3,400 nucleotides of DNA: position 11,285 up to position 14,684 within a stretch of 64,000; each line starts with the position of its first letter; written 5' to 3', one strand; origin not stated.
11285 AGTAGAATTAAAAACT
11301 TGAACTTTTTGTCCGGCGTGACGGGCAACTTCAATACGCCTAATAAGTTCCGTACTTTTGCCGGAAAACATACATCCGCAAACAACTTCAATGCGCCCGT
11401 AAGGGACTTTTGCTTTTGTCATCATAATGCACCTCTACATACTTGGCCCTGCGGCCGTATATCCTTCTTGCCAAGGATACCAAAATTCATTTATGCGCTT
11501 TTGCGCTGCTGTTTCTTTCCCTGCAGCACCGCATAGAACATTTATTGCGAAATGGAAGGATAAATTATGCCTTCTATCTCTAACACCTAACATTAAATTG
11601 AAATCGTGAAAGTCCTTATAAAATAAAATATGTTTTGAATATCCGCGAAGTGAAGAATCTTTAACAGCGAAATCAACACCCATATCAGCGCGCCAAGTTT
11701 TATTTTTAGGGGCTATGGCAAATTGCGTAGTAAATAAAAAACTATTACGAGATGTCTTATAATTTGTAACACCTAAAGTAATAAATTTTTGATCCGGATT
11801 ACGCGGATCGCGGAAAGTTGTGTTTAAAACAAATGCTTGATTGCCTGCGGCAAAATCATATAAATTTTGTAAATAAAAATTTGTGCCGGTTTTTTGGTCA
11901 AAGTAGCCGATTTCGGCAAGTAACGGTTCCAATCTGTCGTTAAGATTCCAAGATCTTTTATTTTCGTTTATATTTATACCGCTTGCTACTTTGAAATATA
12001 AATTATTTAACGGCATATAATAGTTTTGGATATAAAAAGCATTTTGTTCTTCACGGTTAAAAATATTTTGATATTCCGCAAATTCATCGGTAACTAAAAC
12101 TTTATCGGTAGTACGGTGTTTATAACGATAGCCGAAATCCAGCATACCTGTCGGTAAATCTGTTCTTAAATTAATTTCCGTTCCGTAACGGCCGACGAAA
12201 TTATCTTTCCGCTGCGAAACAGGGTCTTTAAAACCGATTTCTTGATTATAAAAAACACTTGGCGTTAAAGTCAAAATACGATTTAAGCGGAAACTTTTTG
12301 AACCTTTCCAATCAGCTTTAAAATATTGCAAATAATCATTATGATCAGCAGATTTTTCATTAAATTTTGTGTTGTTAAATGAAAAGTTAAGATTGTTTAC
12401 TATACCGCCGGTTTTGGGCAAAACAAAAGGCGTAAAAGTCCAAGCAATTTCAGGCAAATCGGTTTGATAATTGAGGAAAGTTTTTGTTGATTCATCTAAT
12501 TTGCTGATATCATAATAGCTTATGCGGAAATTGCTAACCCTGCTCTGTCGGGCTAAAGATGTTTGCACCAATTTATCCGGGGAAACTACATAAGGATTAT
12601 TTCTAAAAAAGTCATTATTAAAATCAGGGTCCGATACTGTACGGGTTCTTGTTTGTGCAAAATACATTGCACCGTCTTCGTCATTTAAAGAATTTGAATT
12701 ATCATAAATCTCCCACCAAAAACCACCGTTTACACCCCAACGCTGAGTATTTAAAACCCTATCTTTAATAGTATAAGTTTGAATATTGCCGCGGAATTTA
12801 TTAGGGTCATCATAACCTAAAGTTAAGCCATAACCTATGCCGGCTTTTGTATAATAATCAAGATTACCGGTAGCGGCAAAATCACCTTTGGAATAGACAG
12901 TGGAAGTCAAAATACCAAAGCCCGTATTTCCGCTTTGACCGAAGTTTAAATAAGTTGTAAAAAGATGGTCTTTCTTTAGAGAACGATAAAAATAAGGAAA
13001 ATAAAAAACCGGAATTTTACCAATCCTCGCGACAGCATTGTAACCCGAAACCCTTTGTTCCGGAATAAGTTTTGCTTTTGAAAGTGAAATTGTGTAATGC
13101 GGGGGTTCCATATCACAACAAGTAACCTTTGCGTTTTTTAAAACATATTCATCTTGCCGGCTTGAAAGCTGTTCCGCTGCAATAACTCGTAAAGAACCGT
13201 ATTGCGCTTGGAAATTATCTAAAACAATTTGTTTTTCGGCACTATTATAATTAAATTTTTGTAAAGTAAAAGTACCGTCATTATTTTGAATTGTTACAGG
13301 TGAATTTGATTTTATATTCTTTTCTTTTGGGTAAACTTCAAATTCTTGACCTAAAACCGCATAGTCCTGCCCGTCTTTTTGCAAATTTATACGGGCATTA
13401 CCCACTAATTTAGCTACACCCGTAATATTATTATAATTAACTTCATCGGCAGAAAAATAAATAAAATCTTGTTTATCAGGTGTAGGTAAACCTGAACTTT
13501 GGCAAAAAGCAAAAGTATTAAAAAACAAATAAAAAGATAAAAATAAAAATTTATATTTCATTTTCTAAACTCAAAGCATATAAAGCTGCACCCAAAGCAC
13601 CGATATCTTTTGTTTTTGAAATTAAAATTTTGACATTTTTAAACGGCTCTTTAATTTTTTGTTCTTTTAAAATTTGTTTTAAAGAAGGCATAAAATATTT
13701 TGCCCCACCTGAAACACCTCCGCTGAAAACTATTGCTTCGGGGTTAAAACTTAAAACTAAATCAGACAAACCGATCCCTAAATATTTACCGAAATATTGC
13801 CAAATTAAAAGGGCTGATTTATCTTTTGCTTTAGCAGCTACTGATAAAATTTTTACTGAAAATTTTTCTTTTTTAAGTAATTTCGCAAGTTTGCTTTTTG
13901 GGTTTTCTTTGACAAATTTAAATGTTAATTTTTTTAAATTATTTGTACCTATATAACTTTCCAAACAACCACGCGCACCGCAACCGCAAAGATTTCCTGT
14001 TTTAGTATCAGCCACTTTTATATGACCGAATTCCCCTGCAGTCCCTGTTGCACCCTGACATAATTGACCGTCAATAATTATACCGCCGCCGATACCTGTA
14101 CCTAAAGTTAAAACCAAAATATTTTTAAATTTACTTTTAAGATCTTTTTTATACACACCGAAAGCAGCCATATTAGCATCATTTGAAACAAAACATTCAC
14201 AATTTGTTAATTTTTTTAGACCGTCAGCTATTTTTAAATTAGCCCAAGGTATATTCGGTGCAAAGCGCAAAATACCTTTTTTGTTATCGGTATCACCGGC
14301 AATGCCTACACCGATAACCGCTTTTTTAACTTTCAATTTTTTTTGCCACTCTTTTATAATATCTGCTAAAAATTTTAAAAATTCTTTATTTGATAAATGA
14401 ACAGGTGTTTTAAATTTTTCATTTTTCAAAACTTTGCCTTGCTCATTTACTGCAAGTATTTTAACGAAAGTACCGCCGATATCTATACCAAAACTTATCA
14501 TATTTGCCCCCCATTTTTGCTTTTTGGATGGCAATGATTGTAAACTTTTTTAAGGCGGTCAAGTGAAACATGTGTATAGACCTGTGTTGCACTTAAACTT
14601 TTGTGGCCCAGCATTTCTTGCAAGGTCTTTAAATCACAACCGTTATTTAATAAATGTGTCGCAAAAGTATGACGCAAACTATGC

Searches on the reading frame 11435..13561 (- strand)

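Call 63: search_protein_families(library=pfam, proteins=[window:11435-13561:-])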
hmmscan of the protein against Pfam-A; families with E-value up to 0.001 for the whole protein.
window:11435-13561:- (708 aa): 1 family
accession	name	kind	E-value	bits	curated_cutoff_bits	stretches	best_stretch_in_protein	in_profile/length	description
PF06835.18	LptC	-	3.7e-05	23.8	21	1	38-115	89-167/175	Lipopolysaccharide-assembly, LptC-related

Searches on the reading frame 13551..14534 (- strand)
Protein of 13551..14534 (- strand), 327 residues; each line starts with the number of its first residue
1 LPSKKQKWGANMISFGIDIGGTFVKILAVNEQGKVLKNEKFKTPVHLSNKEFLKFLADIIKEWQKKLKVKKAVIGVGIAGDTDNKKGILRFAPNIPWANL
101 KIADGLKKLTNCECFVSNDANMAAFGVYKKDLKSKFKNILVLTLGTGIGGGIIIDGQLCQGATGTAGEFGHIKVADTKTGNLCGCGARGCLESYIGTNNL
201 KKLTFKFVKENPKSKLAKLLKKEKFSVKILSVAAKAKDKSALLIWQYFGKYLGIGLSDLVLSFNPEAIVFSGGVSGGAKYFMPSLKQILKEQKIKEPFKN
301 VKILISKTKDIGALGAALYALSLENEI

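Call 63: search_protein_families(library=pfam, proteins=[window:13551-14534:-])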
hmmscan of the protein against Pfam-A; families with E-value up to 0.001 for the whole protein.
window:13551-14534:- (327 aa): 4 families
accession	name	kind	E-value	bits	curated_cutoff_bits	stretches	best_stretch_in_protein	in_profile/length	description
PF00480.26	ROK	-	2.7e-62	211.4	22.9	1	15-320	2-291/294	ROK family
PF02685.22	Glucokinase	-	2e-07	30.8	22.1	1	18-177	4-164/314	Glucokinase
PF01869.26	BcrAD_BadFG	-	5.1e-07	29.9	31.5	0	16-75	2-63/271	BadF/BadG/BcrA/BcrD ATPase family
PF00370.27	FGGY_N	-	0.00036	20.7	28.8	1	15-52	3-40/245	FGGY family of carbohydrate kinases, N-terminal domain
